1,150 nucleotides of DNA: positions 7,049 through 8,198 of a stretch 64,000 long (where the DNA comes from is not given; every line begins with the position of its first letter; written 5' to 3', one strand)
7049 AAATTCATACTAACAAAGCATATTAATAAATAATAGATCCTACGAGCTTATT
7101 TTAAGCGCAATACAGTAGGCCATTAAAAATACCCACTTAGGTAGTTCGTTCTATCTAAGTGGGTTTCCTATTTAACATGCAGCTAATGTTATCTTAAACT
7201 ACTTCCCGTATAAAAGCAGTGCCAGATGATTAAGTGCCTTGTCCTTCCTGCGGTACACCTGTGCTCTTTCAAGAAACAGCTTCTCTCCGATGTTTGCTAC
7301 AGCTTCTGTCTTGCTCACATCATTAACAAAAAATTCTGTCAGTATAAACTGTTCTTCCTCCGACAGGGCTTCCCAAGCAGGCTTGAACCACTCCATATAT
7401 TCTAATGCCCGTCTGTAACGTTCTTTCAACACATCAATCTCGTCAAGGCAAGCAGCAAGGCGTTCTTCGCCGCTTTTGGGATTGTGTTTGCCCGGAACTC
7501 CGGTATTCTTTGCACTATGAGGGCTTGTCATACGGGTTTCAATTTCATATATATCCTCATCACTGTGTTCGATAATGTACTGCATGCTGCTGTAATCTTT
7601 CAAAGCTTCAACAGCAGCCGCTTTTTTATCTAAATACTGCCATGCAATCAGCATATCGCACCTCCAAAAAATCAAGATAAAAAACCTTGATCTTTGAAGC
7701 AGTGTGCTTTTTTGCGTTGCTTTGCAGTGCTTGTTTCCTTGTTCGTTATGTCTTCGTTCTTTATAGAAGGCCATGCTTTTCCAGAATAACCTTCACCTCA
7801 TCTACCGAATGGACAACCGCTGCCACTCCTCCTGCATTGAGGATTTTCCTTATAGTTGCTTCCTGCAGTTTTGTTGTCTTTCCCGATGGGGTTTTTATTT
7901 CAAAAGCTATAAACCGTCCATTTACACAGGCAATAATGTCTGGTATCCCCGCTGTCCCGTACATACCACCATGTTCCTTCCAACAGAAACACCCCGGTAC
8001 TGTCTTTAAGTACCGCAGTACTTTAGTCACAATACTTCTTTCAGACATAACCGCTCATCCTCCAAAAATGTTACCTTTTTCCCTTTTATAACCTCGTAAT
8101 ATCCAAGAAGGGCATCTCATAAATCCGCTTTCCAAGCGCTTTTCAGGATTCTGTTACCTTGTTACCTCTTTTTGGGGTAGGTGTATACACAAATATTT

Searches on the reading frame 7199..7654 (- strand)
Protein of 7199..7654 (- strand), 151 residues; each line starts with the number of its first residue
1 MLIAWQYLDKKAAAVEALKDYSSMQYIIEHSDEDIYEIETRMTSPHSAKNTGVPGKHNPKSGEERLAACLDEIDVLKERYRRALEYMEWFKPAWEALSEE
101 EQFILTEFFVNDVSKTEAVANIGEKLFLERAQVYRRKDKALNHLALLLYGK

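Call 24: search_dna_similar(query=window:7199-7654:-, collection=phages, mode=protein, max_evalue=0.001, max_rows=40)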
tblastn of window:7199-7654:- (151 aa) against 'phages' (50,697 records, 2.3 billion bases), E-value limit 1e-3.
Records with a match: 3; places in all: 3; records where one place covers at least 80% of the query: 3.
Best place of each record, by identity: <60% 3.
By first word of the organism name: Oscillospiraceae 2; Bacteriophage 1.
By host as written in the record: Oscillospiraceae 2; - 1.
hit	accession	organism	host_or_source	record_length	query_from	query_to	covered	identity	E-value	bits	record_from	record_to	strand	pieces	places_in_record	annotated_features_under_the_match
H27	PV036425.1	Oscillospiraceae phage NatCom_11393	Oscillospiraceae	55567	1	151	100%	55.6%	2e-50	177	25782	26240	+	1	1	hypothetical protein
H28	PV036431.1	Oscillospiraceae phage NatCom_21982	Oscillospiraceae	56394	1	151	100%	54.9%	7e-50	176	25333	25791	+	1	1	hypothetical protein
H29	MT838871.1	Bacteriophage sp.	human fecal samples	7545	24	151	85%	41.1%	6e-21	93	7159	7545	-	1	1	record has no annotation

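Call 25: find_homologous_proteins(query=window:7202-7654:-, max_evalue=0.001)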
Query window:7202-7654:- (151 aa): 574 proteins with E <= 0.001 among 649 candidates; the best 120 are listed.
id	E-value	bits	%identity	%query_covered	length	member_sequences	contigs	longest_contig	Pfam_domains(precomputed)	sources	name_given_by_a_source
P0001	1.2e-92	325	98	100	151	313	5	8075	-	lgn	-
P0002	3.3e-92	324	98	100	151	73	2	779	-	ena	-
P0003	1.2e-81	289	95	93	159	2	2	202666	-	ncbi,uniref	ncbi:hypothetical protein [Thermoanaerobacterium saccharolyticum]|uniref:hypothetical protein n=1 Ta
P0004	1.6e-69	250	72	100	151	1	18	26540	-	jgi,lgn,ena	jgi:DNA-directed RNA polymerase specialized sigma subunit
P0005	1.1e-68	247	75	100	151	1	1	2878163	-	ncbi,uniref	ncbi:hypothetical protein [Phosphitispora sp. TUW77]|uniref:hypothetical protein n=1 Tax=Phosphitisp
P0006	1.1e-68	247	72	100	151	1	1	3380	-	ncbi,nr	ncbi:MAG TPA: hypothetical protein DGK91_07120 [Clostridium sp.]|nr:hypothetical protein [Clostridiu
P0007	1.5e-68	247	72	100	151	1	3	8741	-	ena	-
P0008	2.5e-68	246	74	100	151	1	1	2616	-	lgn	-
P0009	5.5e-68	245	72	100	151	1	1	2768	-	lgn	-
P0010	4.2e-64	232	67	100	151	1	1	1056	-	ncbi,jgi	jgi:hypothetical protein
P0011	2.4e-63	230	70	100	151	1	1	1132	-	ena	-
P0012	1.2e-62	228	68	100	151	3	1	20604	-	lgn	-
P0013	4.4e-61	223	67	100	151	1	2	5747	-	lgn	-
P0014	4.6e-61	223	67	100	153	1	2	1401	-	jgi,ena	-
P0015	4.7e-61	223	68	100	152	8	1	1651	-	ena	-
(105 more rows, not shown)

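Call 27: find_related_loci(query=A2, collection=viral_contigs, flank=3000)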
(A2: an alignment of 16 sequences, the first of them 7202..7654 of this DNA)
Query A2 (151 aa) in viral_contigs; peptide patterns used: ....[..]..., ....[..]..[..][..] (x = any residue, [..] = any of these).
492 stretches matched a pattern; 390 encode a relative of the query (tblastn E <= 1e-3); the best 80 are kept; 80 distinct loci.
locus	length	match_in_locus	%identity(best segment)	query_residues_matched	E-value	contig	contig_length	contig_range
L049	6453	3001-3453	99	1-151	5e-100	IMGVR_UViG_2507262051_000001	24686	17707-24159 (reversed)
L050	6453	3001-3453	99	1-151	1e-99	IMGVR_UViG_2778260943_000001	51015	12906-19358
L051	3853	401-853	99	1-151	6e-100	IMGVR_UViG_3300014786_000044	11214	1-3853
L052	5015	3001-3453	99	1-151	9e-100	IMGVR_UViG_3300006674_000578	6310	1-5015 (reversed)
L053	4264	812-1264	99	1-151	9e-100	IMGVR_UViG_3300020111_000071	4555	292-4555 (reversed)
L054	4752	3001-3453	99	1-151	1e-99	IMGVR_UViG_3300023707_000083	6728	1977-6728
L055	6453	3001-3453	99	1-151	6e-100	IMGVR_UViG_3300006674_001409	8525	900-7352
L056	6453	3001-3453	99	1-151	1e-99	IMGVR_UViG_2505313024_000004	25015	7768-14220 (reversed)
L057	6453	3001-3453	99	1-151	1e-99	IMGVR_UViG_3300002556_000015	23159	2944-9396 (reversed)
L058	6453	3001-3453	99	1-151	1e-99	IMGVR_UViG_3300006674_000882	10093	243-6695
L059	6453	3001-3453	99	1-151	3e-99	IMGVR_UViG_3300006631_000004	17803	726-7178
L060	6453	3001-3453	99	1-151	3e-99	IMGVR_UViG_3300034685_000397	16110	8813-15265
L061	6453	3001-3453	99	1-151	1e-99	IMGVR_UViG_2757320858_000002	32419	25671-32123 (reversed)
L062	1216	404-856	99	1-151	1e-107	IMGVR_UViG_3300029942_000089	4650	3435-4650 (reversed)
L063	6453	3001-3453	99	1-151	1e-99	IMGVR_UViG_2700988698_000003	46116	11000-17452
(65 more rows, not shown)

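Call 28: find_related_loci(query=A2, collection=genome_contigs, flank=3000)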
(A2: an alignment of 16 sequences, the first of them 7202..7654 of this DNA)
Query A2 (151 aa) in genome_contigs; peptide patterns used: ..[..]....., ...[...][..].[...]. (x = any residue, [..] = any of these).
194 stretches matched a pattern; 82 encode a relative of the query (tblastn E <= 1e-3); the best 80 are kept; 80 distinct loci.
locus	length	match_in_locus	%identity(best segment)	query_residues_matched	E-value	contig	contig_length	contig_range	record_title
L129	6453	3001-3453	99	1-151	9e-100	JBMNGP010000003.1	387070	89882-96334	MAG: Desulfitobacteriia bacterium isolate SBF912LR0HQ0036 contig_16669, whole genome shotgun sequence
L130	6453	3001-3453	99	1-151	6e-100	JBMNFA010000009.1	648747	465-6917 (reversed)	MAG: Bacillota bacterium isolate SBF912LR0HQ0179 contig_672, whole genome shotgun sequence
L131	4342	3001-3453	99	1-151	9e-100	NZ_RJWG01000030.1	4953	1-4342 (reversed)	Clostridium prolinivorans strain PYR-10 scaffold30, whole genome shotgun sequence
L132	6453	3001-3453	99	1-151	1e-99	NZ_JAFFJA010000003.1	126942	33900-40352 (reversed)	Tepidanaerobacter sp. GT38 sequence003, whole genome shotgun sequence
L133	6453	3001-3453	99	1-151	1e-99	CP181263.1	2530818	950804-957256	MAG: Eubacteriales bacterium isolate UW_FK_CAPRO1_1 chromosome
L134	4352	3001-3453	99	1-151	9e-100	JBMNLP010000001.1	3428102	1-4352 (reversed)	MAG: Christensenellales bacterium isolate SBF912LR0HQ0047 contig_5287, whole genome shotgun sequence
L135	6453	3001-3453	99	1-151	2e-99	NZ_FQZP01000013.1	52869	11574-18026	Thermoclostridium caenicola strain DSM 19027, whole genome shotgun sequence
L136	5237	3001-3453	98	1-151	3e-99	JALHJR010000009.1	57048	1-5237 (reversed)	MAG: Tepidanaerobacter acetatoxydans isolate 8-LJY_011 scaffold_118, whole genome shotgun sequence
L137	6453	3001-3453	99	1-151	2e-99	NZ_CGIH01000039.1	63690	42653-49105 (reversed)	Syntrophomonas zehnderi OL-4, whole genome shotgun sequence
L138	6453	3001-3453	99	1-151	3e-99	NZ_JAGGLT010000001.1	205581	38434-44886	Thermoanaerobacterium butyriciformans strain DSM 101588 Ga0454153_01, whole genome shotgun sequence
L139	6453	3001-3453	99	1-151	3e-99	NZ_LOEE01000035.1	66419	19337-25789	Thermotalea metallivorans strain B2-1 AN619_contig000042, whole genome shotgun sequence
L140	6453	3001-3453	98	1-151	2e-98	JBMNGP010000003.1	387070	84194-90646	MAG: Desulfitobacteriia bacterium isolate SBF912LR0HQ0036 contig_16669, whole genome shotgun sequence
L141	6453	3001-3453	99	1-151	3e-99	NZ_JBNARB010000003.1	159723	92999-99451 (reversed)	MAG: Thermovenabulum sp. isolate Kamch4316-2DMB-04 bin21.fa-3, whole genome shotgun sequence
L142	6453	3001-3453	98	1-151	7e-99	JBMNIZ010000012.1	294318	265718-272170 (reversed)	MAG: Bacillota bacterium isolate SBF912LR0HQ0200 contig_5461, whole genome shotgun sequence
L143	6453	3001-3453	98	1-151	1e-98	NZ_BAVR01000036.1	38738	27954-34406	Acetivibrio straminisolvens JCM 21531, whole genome shotgun sequence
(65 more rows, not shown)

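Call 46: search_solved_structures(query=A2, max_evalue=10, show_alignments=2)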
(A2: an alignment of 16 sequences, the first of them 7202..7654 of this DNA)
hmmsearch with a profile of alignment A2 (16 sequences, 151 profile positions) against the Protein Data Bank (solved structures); distinct sequences matched with E-value up to 10: 9.
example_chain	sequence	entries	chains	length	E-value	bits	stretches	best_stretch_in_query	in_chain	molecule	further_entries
9lfl_B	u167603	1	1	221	0.14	15.3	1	73-134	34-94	TR92 heavy chain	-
8hlb_D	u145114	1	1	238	0.16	15.2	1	73-134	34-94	TR92 heavy chain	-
3wfh_A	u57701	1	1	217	0.23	14.6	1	73-140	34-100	mAb Fab H fragment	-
3we6_A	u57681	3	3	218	0.23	14.6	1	73-140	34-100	mAb Fab H fragment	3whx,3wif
3o60_A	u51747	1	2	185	0.41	13.8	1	103-144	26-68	Lin0861 protein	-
12id_M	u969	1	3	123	0.64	13.2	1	73-134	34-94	KL-BHA-3F4 heavy chain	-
1ysx_A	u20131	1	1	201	0.66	13.1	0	58-125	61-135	Serum albumin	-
5czv_H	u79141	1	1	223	1.4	12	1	80-134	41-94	Fab 20350 heavy chain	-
4g8x_A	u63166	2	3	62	1.7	11.7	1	93-144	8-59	RNA polymerase sigma factor rpoD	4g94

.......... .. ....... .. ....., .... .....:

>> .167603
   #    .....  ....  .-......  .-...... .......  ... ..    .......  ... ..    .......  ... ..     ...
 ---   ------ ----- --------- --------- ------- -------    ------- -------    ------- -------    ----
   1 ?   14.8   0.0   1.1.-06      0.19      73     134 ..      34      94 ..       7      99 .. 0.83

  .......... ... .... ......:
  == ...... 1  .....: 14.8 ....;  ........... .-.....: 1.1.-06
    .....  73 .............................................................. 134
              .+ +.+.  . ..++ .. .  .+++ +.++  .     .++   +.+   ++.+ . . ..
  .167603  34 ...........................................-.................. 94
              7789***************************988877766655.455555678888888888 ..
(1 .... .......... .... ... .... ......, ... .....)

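Call 53: predict_structure(alignment_id=A2)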
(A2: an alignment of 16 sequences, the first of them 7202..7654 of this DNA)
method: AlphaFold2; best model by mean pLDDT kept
length: 151 residues; sequences in the alignment: 16
mean_pLDDT: 82.7   pTM: 0.67
mean pLDDT of the five models: 82.7, 82.3, 81.5, 81.2, 77.9
residues with pLDDT >= 90: 53; 70-90: 70; 50-70: 19; < 50: 9
segments of 3 or more residues with pLDDT < 50: 50-54
pLDDT, mean of each block of 10 residues (from residue 1): 60 88 86 85 62 54 79 88 89 93 93 91 92 93 90 49
secondary structure, 60 per line:
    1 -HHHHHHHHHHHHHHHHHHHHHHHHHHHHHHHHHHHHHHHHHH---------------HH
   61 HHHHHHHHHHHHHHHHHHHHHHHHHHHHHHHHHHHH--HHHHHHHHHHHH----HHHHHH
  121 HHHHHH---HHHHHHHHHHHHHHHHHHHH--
elements in order: H2-43 H59-96 H99-110 H115-126 H130-149

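Call 60: fold_search(model_id=the predicted structure, library=pdb)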
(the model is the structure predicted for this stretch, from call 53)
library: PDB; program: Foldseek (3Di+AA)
matches with E <= 10: 425; with E <= 0.001: 0
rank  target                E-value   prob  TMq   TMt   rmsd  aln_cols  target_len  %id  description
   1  4z9i_A                2.4e-01  0.35  0.21  0.20  16.2       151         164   11  Asp-TarS from E. coli (released 2016-07-20)
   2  1rp3_E                2.5e-01  0.97  0.37  0.25  11.9       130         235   18  Cocrystal structure of the flagellar sigma/anti-sigma complex, Sigma-28/FlgM (released 2004-04-06)
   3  1rp3_C                2.7e-01  0.96  0.37  0.25  12.4       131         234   18  Cocrystal structure of the flagellar sigma/anti-sigma complex, Sigma-28/FlgM (released 2004-04-06)
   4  3hug_E                3.3e-01  1.00  0.37  0.71   2.0        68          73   24  Crystal structure of Mycobacterium tuberculosis anti-sigma factor RslA in complex with -35 promoter binding domain of  (released 2010-03-02)
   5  6kop_F                3.9e-01  0.66  0.35  0.34  26.9       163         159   14  Mycobacterium tuberculosis initial transcription complex comprising sigma H and 5'-OH RNA of 9 nt (released 2020-03-11)
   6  3hug_K                4.3e-01  1.00  0.37  0.73   1.8        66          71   24  Crystal structure of Mycobacterium tuberculosis anti-sigma factor RslA in complex with -35 promoter binding domain of  (released 2010-03-02)
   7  3hug_A                5.0e-01  0.99  0.35  0.64   4.5        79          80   22  Crystal structure of Mycobacterium tuberculosis anti-sigma factor RslA in complex with -35 promoter binding domain of  (released 2010-03-02)
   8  4z9h_A                5.0e-01  0.60  0.30  0.29  14.0       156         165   13  Asp-Tar from E. coli (released 2016-07-20)
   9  7lq4_A                5.8e-01  0.66  0.39  0.31  20.8       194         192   14  Rr (RsiG)2-(c-di-GMP)2-WhiG complex (released 2021-07-14)
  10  9s9k_A                6.4e-01  0.77  0.37  0.32  14.7       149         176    8  S. islandicus CdvB (semi open) (released 2026-01-28)
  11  4z9i_B                6.4e-01  0.57  0.32  0.31  14.4       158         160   13  Asp-TarS from E. coli (released 2016-07-20)
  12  4h8s_D                6.7e-01  0.41  0.29  0.14  17.2       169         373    9  Crystal structure of human APPL2BARPH domain (released 2012-10-17)
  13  3hr0_A                7.1e-01  0.33  0.30  0.21  14.1       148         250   14  Crystal structure of Homo sapiens Conserved Oligomeric Golgi subunit 4 (released 2009-07-21)
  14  8t3k_C                7.1e-01  0.11  0.18  0.08  18.6       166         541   10  Heterodimeric ABC transporter BmrCD in the inward-facing conformation bound to ATP: BmrCD_IF-ATP2 (released 2023-11-29)
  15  8aud_B                7.4e-01  0.35  0.28  0.15  17.9       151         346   20  Structure of peptidoglycan hydrolase Cg1735 from Corynebacterium glutamicum, orthorhombic crystal form (released 2023-01-18)
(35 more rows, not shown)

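Call 90: fold_search(model_id=the predicted structure, library=viral)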
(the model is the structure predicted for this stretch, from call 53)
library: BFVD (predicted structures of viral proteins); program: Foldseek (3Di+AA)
matches with E <= 10: 460; with E <= 0.001: 3
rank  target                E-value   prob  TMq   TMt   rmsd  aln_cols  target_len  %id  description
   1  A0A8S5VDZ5            1.1e-05  1.00  0.72  0.76   4.2       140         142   24  Uncharacterized protein [Siphoviridae sp. ctClL93]
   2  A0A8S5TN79            1.9e-05  1.00  0.52  0.49   6.7       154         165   20  RNA polymerase sigma factor 70 region 4 type 2 domain-containing protein [Siphoviridae sp. ctFH16]
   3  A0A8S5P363            5.1e-04  1.00  0.59  0.61   4.5       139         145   17  Sigma-70, region 4 [Myoviridae sp. ctegP15]
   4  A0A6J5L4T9            1.1e-03  1.00  0.67  0.62   4.4       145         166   10  RNA polymerase sigma-70 region 4 [uncultured Caudovirales phage]
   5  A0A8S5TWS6            1.2e-03  1.00  0.53  0.57   6.4       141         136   23  Transcriptional activator [Myoviridae sp. ctXho31]
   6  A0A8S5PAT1            1.6e-03  1.00  0.57  0.38   4.9       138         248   20  ECF sigma factor [Siphoviridae sp. ctPat53]
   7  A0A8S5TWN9            1.6e-03  1.00  0.47  0.53   6.2       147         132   18  Uncharacterized protein [Siphoviridae sp. ctcx61]
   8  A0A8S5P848            1.7e-03  1.00  0.49  0.49   5.9       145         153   16  Uncharacterized protein [Siphoviridae sp. ctrvp54]
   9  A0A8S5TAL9            2.0e-03  1.00  0.65  0.62   5.3       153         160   17  Uncharacterized protein [Siphoviridae sp. ctwuP1]
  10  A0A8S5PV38            2.1e-03  1.00  0.41  0.38   7.1       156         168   13  Uncharacterized protein [Myoviridae sp. ctQve5]
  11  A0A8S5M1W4            2.2e-03  1.00  0.48  0.51   5.9       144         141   13  Uncharacterized protein [Siphoviridae sp. cttDR14]
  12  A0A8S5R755            2.3e-03  1.00  0.57  0.62   4.9       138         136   22  Sigma-70, region 4 [virus sp. ct6Ax4]
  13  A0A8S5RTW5            2.3e-03  1.00  0.46  0.48   5.4       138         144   15  Uncharacterized protein [Ackermannviridae sp.]
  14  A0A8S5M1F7            2.5e-03  1.00  0.60  0.59   5.0       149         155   15  Uncharacterized protein [Siphoviridae sp. ctLAw30]
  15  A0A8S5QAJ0            3.2e-03  1.00  0.57  0.60   4.4       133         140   16  DUF1492 domain-containing protein [Siphoviridae sp. ctu9a31]
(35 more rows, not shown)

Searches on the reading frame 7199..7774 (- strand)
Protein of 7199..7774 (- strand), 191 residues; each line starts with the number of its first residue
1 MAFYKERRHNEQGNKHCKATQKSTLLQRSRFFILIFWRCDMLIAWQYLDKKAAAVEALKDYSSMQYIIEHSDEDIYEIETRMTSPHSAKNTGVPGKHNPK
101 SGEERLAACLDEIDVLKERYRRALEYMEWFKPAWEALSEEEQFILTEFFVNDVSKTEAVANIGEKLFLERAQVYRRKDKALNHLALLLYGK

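Call 5: search_protein_families(library=pfam, proteins=[window:7199-7774:-], max_evalue=0.01)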
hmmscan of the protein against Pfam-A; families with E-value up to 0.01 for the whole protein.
window:7199-7774:- (191 aa): 0 families

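Call 7: search_protein_families(library=ncbifam, proteins=[window:7199-7774:-], max_evalue=0.1)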
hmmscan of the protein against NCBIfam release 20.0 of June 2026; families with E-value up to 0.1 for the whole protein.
window:7199-7774:- (191 aa): 5 families
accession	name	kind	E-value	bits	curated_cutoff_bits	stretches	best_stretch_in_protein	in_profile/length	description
TIGR01637.1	phage_arpU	subfamily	2.3e-05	24.6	43.1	1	55-188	15-130/136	ArpU family phage packaging/lysis transcriptional regulator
NF005693.0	PRK07500.1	equivalog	0.00091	18.4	315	1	61-185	151-274/289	RNA polymerase factor sigma-32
TIGR02980.1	SigBFG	subfamily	0.0011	18.7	234.35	1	87-184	132-222/227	SigB/SigF/SigG family RNA polymerase sigma factor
TIGR03001.1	Sig-70_gmx1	subfamily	0.025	13.9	154.6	1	104-157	131-182/244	RNA polymerase sigma-70 factor, Myxococcales family 1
TIGR02937.1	sigma70-ECF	superfamily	0.05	13.2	42.9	1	64-185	85-162/165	sigma-70 family RNA polymerase sigma factor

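Call 8: search_protein_families(library=phrogs, proteins=[window:7199-7774:-], max_evalue=0.01)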
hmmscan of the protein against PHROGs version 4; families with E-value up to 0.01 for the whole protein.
window:7199-7774:- (191 aa): 3 families
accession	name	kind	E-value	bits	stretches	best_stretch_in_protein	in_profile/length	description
phrog_8834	-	unknown function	7.4e-21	75.3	1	82-190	1-100/108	-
phrog_36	-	transcription regulation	1.2e-09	39.1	1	54-190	56-189/220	transcriptional regulator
phrog_248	-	transcription regulation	2.6e-09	38.4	1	51-188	22-137/161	transcriptional activator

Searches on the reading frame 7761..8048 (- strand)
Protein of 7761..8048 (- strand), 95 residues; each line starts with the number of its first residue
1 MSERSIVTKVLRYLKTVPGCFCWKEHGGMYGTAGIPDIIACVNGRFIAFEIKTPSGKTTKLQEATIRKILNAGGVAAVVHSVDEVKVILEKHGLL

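Call 5: search_protein_families(library=pfam, proteins=[window:7761-8048:-], max_evalue=0.01)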
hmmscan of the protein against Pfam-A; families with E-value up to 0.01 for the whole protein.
window:7761-8048:- (95 aa): 2 families
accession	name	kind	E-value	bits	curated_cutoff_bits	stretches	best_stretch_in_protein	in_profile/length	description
PF01870.24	Hjc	-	4.3e-05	23.8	21.1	1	33-71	28-66/93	Archaeal holliday junction resolvase (hjc)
PF08774.17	VRR_NUC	-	0.00071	20.1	23.8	1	32-82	61-115/116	VRR-NUC domain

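Call 7: search_protein_families(library=ncbifam, proteins=[window:7761-8048:-], max_evalue=0.1)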
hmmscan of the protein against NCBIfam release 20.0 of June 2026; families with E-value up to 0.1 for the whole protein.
window:7761-8048:- (95 aa): 2 families
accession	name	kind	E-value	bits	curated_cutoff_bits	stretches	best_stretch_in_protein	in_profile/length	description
NF002581.0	PRK02234.1-2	equivalog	0.026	14.4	154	1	35-62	62-89/170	Holliday junction resolvase RecU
NF040854.1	Hol_resolv_Hjc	equivalog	0.091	12.5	70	0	34-70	35-71/134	Holliday junction resolvase Hjc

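Call 8: search_protein_families(library=phrogs, proteins=[window:7761-8048:-], max_evalue=0.01)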
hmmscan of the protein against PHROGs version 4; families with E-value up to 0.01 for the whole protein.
window:7761-8048:- (95 aa): 5 families
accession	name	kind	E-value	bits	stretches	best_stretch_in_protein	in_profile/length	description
phrog_93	-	DNA, RNA and nucleotide metabolism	8.1e-27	95.1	1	1-91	352-440/613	endonuclease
phrog_824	-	unknown function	1.7e-09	39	1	32-92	111-174/265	-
phrog_5702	-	DNA, RNA and nucleotide metabolism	3.2e-06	28.1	1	33-91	5-66/70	Holliday junction resolvase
phrog_6591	-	DNA, RNA and nucleotide metabolism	0.0023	18.8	1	31-70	34-73/124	Holliday junction resolvase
phrog_843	-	DNA, RNA and nucleotide metabolism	0.0032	18.1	1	26-57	49-80/177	Holliday junction resolvase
